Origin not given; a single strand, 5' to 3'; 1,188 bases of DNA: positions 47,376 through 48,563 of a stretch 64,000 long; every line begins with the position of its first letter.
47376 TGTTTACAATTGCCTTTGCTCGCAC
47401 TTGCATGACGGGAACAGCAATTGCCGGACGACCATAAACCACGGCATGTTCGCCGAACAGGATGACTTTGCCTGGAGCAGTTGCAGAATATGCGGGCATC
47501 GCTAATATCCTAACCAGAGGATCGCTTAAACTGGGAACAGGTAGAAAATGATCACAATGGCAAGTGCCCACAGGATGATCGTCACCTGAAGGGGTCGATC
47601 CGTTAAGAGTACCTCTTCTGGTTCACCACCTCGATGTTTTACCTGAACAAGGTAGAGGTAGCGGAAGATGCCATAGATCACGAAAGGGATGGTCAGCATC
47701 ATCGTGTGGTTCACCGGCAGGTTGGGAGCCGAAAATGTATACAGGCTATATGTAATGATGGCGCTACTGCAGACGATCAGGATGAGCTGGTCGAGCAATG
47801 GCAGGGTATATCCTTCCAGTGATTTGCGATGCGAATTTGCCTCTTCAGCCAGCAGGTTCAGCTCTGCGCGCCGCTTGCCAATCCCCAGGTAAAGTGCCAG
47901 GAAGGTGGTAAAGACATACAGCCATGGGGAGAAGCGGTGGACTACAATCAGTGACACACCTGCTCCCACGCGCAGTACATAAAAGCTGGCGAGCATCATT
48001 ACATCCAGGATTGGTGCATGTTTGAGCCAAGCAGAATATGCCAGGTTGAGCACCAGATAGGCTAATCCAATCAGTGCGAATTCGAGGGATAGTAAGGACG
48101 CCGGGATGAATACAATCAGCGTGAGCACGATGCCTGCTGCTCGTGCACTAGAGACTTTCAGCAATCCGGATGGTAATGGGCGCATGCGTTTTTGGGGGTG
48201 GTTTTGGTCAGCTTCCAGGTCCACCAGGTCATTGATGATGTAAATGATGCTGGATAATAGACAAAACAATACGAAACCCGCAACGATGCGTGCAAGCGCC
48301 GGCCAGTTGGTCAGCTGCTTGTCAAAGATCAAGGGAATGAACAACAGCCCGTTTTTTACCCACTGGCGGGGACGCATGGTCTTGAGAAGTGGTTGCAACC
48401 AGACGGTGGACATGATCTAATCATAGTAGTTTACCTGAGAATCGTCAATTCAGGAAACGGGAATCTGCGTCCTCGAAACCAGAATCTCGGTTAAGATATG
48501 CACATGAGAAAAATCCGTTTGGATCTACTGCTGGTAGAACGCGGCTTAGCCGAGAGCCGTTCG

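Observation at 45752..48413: Operon coupling a DPPR-synthase-like UbiA enzyme to mevalonate kinase and isopentenyl phosphate kinase, a few kb from the GT-C locus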

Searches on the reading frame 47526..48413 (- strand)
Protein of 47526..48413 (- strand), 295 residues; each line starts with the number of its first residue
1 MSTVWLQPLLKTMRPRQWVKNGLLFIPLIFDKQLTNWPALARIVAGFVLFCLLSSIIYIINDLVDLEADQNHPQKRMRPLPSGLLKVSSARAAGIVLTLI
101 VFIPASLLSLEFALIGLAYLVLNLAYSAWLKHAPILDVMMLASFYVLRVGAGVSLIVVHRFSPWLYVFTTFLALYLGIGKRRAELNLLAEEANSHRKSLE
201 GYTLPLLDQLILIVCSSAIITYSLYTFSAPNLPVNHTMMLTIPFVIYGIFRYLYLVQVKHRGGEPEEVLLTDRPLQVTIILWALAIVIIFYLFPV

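Call 3: search_protein_families(library=pfam, proteins=[window:47526-48413:-], max_evalue=0.01)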
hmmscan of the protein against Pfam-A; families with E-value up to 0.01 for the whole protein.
window:47526-48413:- (295 aa): 1 family
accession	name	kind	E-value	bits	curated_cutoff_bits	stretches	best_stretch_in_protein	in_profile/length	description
PF01040.23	UbiA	-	5.3e-19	68.9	34.2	1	36-260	15-236/250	UbiA prenyltransferase family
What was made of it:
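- It belongs to the UbiA superfamily (PF01040, call 3).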

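Call 4: search_protein_families(library=ncbifam, proteins=[window:47526-48413:-], max_evalue=0.01)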
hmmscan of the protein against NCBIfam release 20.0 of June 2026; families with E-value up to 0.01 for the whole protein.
window:47526-48413:- (295 aa): 17 families
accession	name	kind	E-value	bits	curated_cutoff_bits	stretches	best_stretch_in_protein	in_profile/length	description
NF008977.0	PRK12324.1-2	equivalog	1.2e-70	238.2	234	1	8-291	4-288/297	decaprenyl-phosphate phosphoribosyltransferase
NF008978.0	PRK12324.1-4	equivalog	4e-64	216.6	207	1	8-292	34-321/322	decaprenyl-phosphate phosphoribosyltransferase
NF006088.0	PRK08238.1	equivalog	5e-54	183.7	351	1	5-287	191-477/482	UbiA family prenyltransferase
NF008976.0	PRK12324.1-1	equivalog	1.4e-51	175.7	474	1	9-290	21-303/306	decaprenyl-phosphate phosphoribosyltransferase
NF009523.0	PRK12884.1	equivalog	1.5e-13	50.6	269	1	7-179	5-170/279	prenyltransferase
TIGR01475.1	ubiA_other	subfamily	1.5e-10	41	180.8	1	35-166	30-159/282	UbiA-like polyprenyltransferase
NF035940.1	prenyl_rel_EboC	equivalog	4.2e-08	32.9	250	1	50-140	44-136/292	UbiA-like protein EboC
TIGR01473.1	cyoE_ctaB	equivalog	5.2e-07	29.7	210.3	1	43-138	37-134/281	heme o synthase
NF009521.0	PRK12882.1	equivalog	8.3e-07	28.5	296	1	11-140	10-136/280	geranylgeranylglycerol-phosphate geranylgeranyltransferase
NF009516.0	PRK12875.1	equivalog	2e-06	27.1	205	1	9-154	20-169/292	prenyltransferase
NF009522.0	PRK12883.1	equivalog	3e-06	26.9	353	1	12-143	9-137/279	geranylgeranylglycerol-phosphate geranylgeranyltransferase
NF009609.0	PRK13106.1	equivalog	5.1e-06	26.1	349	1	58-172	66-188/301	prenyltransferase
TIGR01474.1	ubiA_proteo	equivalog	7.6e-06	25.6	275.45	1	7-143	2-143/282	4-hydroxybenzoate octaprenyltransferase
NF005742.0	PRK07566.1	equivalog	3.5e-05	23.1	313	1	5-128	27-151/315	chlorophyll synthase ChlG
NF003349.0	PRK04375.1-2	equivalog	0.00012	21.4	246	1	53-134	71-154/318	heme o synthase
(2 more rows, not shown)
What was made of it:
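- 47526..48413 (-): UbiA-superfamily polyprenyl-phosphate 5-phosphoribosyltransferase (Rv3806c/DPPR-synthase type), 295 aa; first gene of the operon. NCBIfam NF008977 238.2 bits (cut-off 234) and NF008978 216.6 (207) (call 4).
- On Rv3806c-type polyprenyl-phosphate 5-phosphoribosyltransferase (DPPR synthase / PPPRS): NF008977 238.2 bits against 234, and NF008978 216.6 against 207; all prenyltransferase models score 51 bits or less (call 4).
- On Canonical UbiA prenyltransferases (UbiA/MenA, haem O synthase, chlorophyll synthase, DGGGP synthase): Best scores are 50.6 bits (cut-off 269), 41.0 (180.8), 29.7 (210), 28.5 (296) and 23.1 (313) (call 4).
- Closest known: Three-component pentofuranose side-chain systems. 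Same: The UbiA domain also matches the profile of the longer fused UbiA family at 183.7 bits (NF006088, positions 191-477 of 482; call 4).
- Every other UbiA subfamily model scores 51 bits or less, far below its cut-off (call 4).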

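Call 10: find_homologous_proteins(query=window:47526-48413:-, max_evalue=1e-10)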
Query window:47526-48413:- (295 aa): 8000 proteins with E <= 1e-10 among 8000 candidates; the best 120 are listed.
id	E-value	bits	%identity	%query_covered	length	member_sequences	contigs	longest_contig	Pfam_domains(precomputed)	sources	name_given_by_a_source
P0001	5.7e-186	635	100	100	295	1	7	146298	PF01040.24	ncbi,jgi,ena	ncbi:MAG: decaprenyl-phosphate phosphoribosyltransferase [Anaerolineales bacterium]|jgi:4-hydroxyben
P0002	2.3e-185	633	100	100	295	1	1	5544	PF01040.24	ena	-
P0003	3.0e-172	590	94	100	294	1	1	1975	PF01040.24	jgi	jgi:4-hydroxybenzoate polyprenyltransferase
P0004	4.7e-172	589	92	100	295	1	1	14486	PF01040.24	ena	-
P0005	7.1e-172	588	92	100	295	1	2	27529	PF01040.24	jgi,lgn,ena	-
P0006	1.6e-171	587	91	100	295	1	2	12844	PF01040.24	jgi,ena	-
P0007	3.8e-171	586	91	100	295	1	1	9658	PF01040.24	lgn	-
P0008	3.8e-171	586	91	100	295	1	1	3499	PF01040.24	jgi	jgi:4-hydroxybenzoate polyprenyltransferase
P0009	5.1e-171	586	91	100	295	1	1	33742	PF01040.24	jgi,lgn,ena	-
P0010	5.4e-171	585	91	100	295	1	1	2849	PF01040.24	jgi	-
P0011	5.8e-171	585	91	100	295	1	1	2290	PF01040.24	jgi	-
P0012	9.3e-171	585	91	100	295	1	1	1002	PF01040.24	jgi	jgi:4-hydroxybenzoate polyprenyltransferase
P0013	9.6e-171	585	91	100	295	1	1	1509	PF01040.24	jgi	jgi:4-hydroxybenzoate polyprenyltransferase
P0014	1.5e-170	584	91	100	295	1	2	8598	PF01040.24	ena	-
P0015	2.0e-170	584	93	100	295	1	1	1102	PF01040.24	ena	-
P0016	2.1e-170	584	91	100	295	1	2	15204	PF01040.24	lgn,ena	-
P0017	2.5e-170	583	91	100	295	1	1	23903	PF01040.24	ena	-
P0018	2.7e-170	583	90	100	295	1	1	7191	PF01040.24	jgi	-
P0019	4.6e-170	582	91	100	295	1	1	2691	PF01040.24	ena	-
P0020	1.5e-169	581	89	100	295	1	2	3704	PF01040.24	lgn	-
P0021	1.7e-169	581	89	100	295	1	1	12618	PF01040.24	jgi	jgi:4-hydroxybenzoate polyprenyltransferase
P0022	1.8e-169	581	90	100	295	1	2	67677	PF01040.24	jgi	jgi:4-hydroxybenzoate polyprenyltransferase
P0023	2.2e-169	580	89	100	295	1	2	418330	PF01040.24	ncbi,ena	-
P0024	2.7e-169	580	90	100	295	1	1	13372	PF01040.24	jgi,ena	-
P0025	1.8e-168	577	91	100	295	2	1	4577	PF01040.24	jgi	jgi:4-hydroxybenzoate polyprenyltransferase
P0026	1.6e-167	574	89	100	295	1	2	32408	PF01040.24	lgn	-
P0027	2.4e-167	574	89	100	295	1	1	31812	PF01040.24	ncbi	-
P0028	1.8e-166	571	89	100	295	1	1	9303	PF01040.24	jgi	jgi:4-hydroxybenzoate polyprenyltransferase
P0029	2.0e-166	571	89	100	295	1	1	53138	PF01040.24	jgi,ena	-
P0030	8.6e-165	565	88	100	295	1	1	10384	PF01040.24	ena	-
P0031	1.4e-164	564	88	100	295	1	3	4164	PF01040.24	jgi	jgi:4-hydroxybenzoate polyprenyltransferase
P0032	5.7e-164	562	88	100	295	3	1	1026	PF01040.24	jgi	jgi:4-hydroxybenzoate polyprenyltransferase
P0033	1.6e-163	561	87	100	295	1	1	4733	PF01040.24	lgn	-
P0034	2.0e-163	561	88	100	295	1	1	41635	PF01040.24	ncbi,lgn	ncbi:MAG: decaprenyl-phosphate phosphoribosyltransferase [Anaerolineales bacterium]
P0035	2.4e-163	560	87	100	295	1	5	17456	PF01040.24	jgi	jgi:4-hydroxybenzoate polyprenyltransferase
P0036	8.5e-163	559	86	100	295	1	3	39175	PF01040.24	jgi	jgi:4-hydroxybenzoate polyprenyltransferase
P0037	1.0e-162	558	85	100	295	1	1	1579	PF01040.24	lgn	-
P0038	1.2e-162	558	88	100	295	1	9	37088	PF01040.24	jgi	jgi:4-hydroxybenzoate polyprenyltransferase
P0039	1.3e-162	558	87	100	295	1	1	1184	PF01040.24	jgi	jgi:4-hydroxybenzoate polyprenyltransferase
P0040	1.6e-162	558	87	100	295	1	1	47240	PF01040.24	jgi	jgi:4-hydroxybenzoate polyprenyltransferase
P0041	4.7e-162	556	87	100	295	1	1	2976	PF01040.24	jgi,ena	-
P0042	4.8e-162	556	86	100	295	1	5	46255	PF01040.24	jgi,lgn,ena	jgi:4-hydroxybenzoate polyprenyltransferase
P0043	7.2e-162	556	86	100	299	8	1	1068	PF01040.24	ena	-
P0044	3.3e-161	553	85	98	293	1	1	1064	PF01040.24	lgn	-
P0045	8.4e-161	552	85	100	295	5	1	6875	PF01040.24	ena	-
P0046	8.6e-161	552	85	100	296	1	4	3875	PF01040.24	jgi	jgi:4-hydroxybenzoate polyprenyltransferase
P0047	1.5e-160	551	85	100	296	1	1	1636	PF01040.24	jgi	jgi:4-hydroxybenzoate polyprenyltransferase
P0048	3.0e-160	550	85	100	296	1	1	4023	PF01040.24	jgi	jgi:4-hydroxybenzoate polyprenyltransferase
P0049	3.7e-160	550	85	100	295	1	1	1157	PF01040.24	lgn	-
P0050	4.0e-160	550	85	100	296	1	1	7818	PF01040.24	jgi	jgi:4-hydroxybenzoate polyprenyltransferase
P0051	4.0e-160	550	86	100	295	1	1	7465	PF01040.24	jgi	jgi:4-hydroxybenzoate polyprenyltransferase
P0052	5.6e-160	549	87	97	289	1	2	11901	PF01040.24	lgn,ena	-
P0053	7.9e-160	549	85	100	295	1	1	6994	PF01040.24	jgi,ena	-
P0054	8.9e-160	549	86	100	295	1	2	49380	PF01040.24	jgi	jgi:4-hydroxybenzoate polyprenyltransferase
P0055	1.3e-159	548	85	100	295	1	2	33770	PF01040.24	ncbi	-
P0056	1.3e-159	548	86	100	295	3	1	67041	PF01040.24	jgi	jgi:4-hydroxybenzoate polyprenyltransferase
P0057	1.5e-159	548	85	100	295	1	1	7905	PF01040.24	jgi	jgi:4-hydroxybenzoate polyprenyltransferase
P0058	1.9e-159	548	85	100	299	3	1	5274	PF01040.24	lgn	-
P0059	1.9e-159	548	86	99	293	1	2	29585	PF01040.24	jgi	jgi:4-hydroxybenzoate polyprenyltransferase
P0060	2.1e-159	547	85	100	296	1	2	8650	PF01040.24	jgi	jgi:4-hydroxybenzoate polyprenyltransferase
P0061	2.5e-159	547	83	100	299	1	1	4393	PF01040.24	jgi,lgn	jgi:4-hydroxybenzoate polyprenyltransferase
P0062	3.3e-159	547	83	100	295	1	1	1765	PF01040.24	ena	-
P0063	4.1e-159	547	84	100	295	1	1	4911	PF01040.24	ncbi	-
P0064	5.3e-159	546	84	100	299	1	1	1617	PF01040.24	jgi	jgi:4-hydroxybenzoate polyprenyltransferase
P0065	6.1e-159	546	85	100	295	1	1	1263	PF01040.24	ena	-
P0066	7.2e-159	546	87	99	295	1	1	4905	PF01040.24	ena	-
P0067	8.2e-159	546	83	100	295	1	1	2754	PF01040.24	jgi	jgi:4-hydroxybenzoate polyprenyltransferase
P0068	8.3e-159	546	87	99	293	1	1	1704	PF01040.24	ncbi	-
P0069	1.1e-158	545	84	100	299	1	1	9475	PF01040.24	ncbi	-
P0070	1.4e-158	545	84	100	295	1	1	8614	PF01040.24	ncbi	-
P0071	1.5e-158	545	84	100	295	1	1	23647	PF01040.24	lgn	-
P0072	2.2e-158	544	83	100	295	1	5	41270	PF01040.24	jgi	jgi:4-hydroxybenzoate polyprenyltransferase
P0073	2.3e-158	544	85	100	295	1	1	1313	PF01040.24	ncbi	-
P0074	2.6e-158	544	84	100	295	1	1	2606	PF01040.24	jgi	jgi:4-hydroxybenzoate polyprenyltransferase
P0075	2.8e-158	544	84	100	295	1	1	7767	PF01040.24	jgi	jgi:4-hydroxybenzoate polyprenyltransferase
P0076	3.4e-158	543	86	100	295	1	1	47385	PF01040.24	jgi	jgi:4-hydroxybenzoate polyprenyltransferase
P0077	6.7e-158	543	85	100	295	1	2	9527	PF01040.24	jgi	jgi:4-hydroxybenzoate polyprenyltransferase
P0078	6.8e-158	543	83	100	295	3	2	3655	PF01040.24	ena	-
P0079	7.3e-158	542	83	100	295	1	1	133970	PF01040.24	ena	-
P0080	7.3e-158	542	84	100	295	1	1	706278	PF01040.24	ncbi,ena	-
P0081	1.1e-157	542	84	100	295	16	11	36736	PF01040.24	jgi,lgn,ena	jgi:4-hydroxybenzoate polyprenyltransferase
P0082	1.5e-157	541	84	100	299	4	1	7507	PF01040.24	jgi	-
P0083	1.5e-157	541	84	100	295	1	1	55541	PF01040.24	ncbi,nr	ncbi:MAG: phosphoribose diphosphate--decaprenyl-phosphate phosphoribosyltransferase [Chloroflexi bac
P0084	1.6e-157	541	84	100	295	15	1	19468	PF01040.24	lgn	-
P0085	2.3e-157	541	85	100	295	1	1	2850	PF01040.24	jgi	-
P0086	2.7e-157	541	89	96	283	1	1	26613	PF01040.24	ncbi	-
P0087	3.8e-157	540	83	100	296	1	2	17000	PF01040.24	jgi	jgi:4-hydroxybenzoate polyprenyltransferase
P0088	3.8e-157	540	84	100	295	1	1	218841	PF01040.24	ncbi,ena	-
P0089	4.4e-157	540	84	100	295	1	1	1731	PF01040.24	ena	-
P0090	4.8e-157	540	83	100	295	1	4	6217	PF01040.24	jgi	jgi:4-hydroxybenzoate polyprenyltransferase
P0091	7.7e-157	539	83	100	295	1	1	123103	PF01040.24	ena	-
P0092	1.0e-156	539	83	100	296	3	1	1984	PF01040.24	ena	-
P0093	1.2e-156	538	84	100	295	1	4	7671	PF01040.24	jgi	jgi:4-hydroxybenzoate polyprenyltransferase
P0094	1.5e-156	538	84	100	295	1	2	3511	PF01040.24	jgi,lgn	jgi:4-hydroxybenzoate polyprenyltransferase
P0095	1.6e-156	538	84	100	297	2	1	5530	PF01040.24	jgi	jgi:4-hydroxybenzoate polyprenyltransferase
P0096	1.8e-156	538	83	100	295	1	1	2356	PF01040.24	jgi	jgi:4-hydroxybenzoate polyprenyltransferase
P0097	1.9e-156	538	83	100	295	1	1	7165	PF01040.24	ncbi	-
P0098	2.7e-156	537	82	100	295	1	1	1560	PF01040.24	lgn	-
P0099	3.5e-156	537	84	100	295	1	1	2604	PF01040.24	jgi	jgi:4-hydroxybenzoate polyprenyltransferase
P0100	3.5e-156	537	82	100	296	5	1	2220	PF01040.24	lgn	-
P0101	3.5e-156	537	84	100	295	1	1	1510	PF01040.24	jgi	jgi:4-hydroxybenzoate polyprenyltransferase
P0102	4.2e-156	537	84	98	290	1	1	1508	PF01040.24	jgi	jgi:4-hydroxybenzoate polyprenyltransferase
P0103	4.3e-156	537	83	100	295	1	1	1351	PF01040.24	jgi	jgi:4-hydroxybenzoate polyprenyltransferase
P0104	7.7e-156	536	82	100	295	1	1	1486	PF01040.24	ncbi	-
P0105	8.6e-156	536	83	99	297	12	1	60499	PF01040.24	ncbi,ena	-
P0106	1.0e-155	535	82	100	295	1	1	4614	PF01040.24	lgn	-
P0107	1.0e-155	535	82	100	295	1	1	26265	PF01040.24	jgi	jgi:4-hydroxybenzoate polyprenyltransferase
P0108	1.9e-155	534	82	100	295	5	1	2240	PF01040.24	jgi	jgi:4-hydroxybenzoate polyprenyltransferase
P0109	2.9e-155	534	82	100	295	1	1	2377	PF01040.24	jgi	-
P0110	3.0e-155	534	81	100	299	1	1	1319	PF01040.24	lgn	-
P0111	3.8e-155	534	83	100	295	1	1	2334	PF01040.24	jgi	jgi:4-hydroxybenzoate polyprenyltransferase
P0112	6.1e-155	533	84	100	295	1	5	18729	PF01040.24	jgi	jgi:4-hydroxybenzoate polyprenyltransferase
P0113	8.7e-155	532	82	100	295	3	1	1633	PF01040.24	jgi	-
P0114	1.0e-154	532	86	96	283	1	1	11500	PF01040.24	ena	-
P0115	1.1e-154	532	88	96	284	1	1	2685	PF01040.24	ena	-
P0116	1.4e-154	532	81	100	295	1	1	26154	PF01040.24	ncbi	-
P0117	2.1e-154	531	83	100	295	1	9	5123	PF01040.24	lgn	-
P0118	2.5e-154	531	84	100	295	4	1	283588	PF01040.24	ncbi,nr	ncbi:MAG: decaprenyl-phosphate phosphoribosyltransferase [Anaerolineales bacterium]|nr:MAG: decapren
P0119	3.0e-154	531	81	100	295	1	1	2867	PF01040.24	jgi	jgi:4-hydroxybenzoate polyprenyltransferase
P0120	3.1e-154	530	82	100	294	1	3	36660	PF01040.24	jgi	jgi:4-hydroxybenzoate polyprenyltransferase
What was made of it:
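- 47526..48413 (-): PGAP already names this protein decaprenyl-phosphate phosphoribosyltransferase (call 10).
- JGI annotates it as 4-hydroxybenzoate polyprenyltransferase (call 10).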

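Call 11: search_solved_structures(query=window:47526-48413:-, max_evalue=0.01, show_alignments=2)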
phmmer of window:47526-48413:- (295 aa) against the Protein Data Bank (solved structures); distinct sequences matched with E-value up to 0.01: 2.
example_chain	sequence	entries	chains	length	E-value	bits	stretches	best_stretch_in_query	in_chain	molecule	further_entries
8j8j_D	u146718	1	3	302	1.6e-40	142.4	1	9-285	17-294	Decaprenyl-phosphate phosphoribosyltransferase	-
8j8k_A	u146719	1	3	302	7.8e-31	110.7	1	9-285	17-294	Decaprenyl-phosphate phosphoribosyltransferase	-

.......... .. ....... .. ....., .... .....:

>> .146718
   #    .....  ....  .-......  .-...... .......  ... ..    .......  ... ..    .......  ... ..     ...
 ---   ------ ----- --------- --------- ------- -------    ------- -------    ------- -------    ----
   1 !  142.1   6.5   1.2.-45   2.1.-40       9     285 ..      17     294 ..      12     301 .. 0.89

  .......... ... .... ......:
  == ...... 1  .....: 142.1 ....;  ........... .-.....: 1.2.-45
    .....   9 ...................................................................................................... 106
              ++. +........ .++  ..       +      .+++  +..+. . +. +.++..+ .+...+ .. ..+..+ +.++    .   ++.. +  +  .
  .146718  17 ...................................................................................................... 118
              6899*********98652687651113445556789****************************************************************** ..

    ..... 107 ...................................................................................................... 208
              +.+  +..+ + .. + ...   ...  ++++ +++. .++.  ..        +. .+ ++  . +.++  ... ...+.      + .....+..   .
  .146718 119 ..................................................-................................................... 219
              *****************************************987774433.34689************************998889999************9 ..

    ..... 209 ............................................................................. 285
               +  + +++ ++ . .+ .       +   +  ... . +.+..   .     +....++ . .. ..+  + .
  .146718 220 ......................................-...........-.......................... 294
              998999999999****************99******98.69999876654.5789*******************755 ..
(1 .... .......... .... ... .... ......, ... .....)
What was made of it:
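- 47526..48413 (-): PDB 8j8j Rv3806c E=1.6e-40 over residues 9-285 (call 11).
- phmmer finds only Rv3806c in the PDB, at E=1.6e-40 (call 11). Q135 aligns to N123 (call 11).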

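Call 15: find_encoding_contigs(protein=P0001, flank=10000, max_places=4)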
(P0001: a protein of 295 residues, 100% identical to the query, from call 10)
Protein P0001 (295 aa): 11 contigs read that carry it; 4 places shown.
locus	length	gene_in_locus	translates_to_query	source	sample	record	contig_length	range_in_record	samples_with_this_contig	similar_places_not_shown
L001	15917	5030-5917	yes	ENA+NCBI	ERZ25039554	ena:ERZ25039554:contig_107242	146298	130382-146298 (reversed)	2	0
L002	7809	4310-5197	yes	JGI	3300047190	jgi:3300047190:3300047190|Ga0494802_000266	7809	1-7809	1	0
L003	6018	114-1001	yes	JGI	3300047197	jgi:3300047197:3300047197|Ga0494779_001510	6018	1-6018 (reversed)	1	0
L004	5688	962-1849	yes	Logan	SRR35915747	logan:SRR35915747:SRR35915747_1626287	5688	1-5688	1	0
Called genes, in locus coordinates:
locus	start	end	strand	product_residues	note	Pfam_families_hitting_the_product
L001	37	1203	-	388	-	PF20706:GT4-conflict (faint), PF13439:Glyco_transf_4, PF13579:Glyco_trans_4_4, PF00534:Glycos_transf_1, PF13692:Glyco_trans_1_4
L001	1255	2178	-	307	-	PF03706:LPG_synthase_TM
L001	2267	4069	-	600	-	PF00009:GTP_EFTU, PF01926:MMR_HSR1 (faint), PF03144:GTP_EFTU_D2 (weak), PF14492:EFG_III (weak), PF00679:EFG_C, PF06421:LepA_C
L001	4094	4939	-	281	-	PF01479:S4, PF01728:FtsJ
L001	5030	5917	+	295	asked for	PF01040:UbiA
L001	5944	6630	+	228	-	PF00288:GHMP_kinases_N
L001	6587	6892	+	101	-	PF08544:GHMP_kinases_C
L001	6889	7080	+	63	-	-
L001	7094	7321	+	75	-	-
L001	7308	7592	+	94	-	-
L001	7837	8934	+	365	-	PF01966:HD, PF13286:HD_assoc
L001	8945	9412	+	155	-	PF03449:GreA_GreB_N, PF01272:GreA_GreB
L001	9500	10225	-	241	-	-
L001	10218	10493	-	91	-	-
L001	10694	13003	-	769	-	PF18930:DUF5679, PF01751:Toprim, PF01131:Topoisom_bac, PF01396:Zn_ribbon_Top1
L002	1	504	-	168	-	?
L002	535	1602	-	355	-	PF03706:LPG_synthase_TM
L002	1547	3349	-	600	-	PF00009:GTP_EFTU, PF01926:MMR_HSR1 (faint), PF03144:GTP_EFTU_D2 (weak), PF14492:EFG_III (weak), PF00679:EFG_C, PF06421:LepA_C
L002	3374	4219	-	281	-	PF01479:S4, PF01728:FtsJ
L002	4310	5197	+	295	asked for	PF01040:UbiA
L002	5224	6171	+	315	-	PF00288:GHMP_kinases_N, PF08544:GHMP_kinases_C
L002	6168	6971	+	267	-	PF00696:AA_kinase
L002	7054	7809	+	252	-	?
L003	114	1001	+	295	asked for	PF01040:UbiA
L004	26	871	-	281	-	PF01479:S4, PF01728:FtsJ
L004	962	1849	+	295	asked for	PF01040:UbiA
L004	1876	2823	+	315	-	PF00288:GHMP_kinases_N, PF08544:GHMP_kinases_C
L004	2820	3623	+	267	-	PF00696:AA_kinase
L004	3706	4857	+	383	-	PF01966:HD, PF13286:HD_assoc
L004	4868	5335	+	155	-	PF03449:GreA_GreB_N, PF01272:GreA_GreB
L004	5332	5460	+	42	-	-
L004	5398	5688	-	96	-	?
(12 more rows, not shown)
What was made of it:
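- Checked: Gene calls on other contigs of the same species give the same 295, 315 and 267 aa products (call 15, L002-L004).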

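Call 25: search_protein_representatives(protein=window:47526-48413:-)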
Query: 295 residues. Proteins with E-value up to 0.001 (for the whole library): 13793; up to 1e-10: 9720; up to 1e-30: 2287. The best 150 are listed.
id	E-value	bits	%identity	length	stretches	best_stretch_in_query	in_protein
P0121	1.5e-77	277.1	49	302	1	9-294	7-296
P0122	5.0e-76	272.2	47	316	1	6-292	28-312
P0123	4.2e-75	269.1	48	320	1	7-294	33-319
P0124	2.2e-74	266.8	48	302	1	5-291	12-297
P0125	2.7e-73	263.2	45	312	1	9-291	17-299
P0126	4.9e-73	262.4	47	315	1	8-294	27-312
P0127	1.4e-72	260.8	46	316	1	5-292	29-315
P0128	2.2e-72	260.2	48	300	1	8-290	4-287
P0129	5.4e-72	258.9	48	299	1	8-292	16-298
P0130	2.0e-70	253.8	48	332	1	6-293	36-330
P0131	3.6e-70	253.0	44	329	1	6-291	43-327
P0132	7.8e-70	251.8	47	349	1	10-294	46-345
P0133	7.9e-70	251.8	46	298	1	9-292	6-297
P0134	9.4e-70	251.6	44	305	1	8-292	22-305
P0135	2.0e-69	250.5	44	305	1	6-291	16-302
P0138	3.4e-68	246.5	43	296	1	8-293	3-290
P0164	4.7e-63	229.6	40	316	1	10-291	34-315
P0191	9.0e-61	222.1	40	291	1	7-291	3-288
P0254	7.9e-57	209.2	39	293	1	6-291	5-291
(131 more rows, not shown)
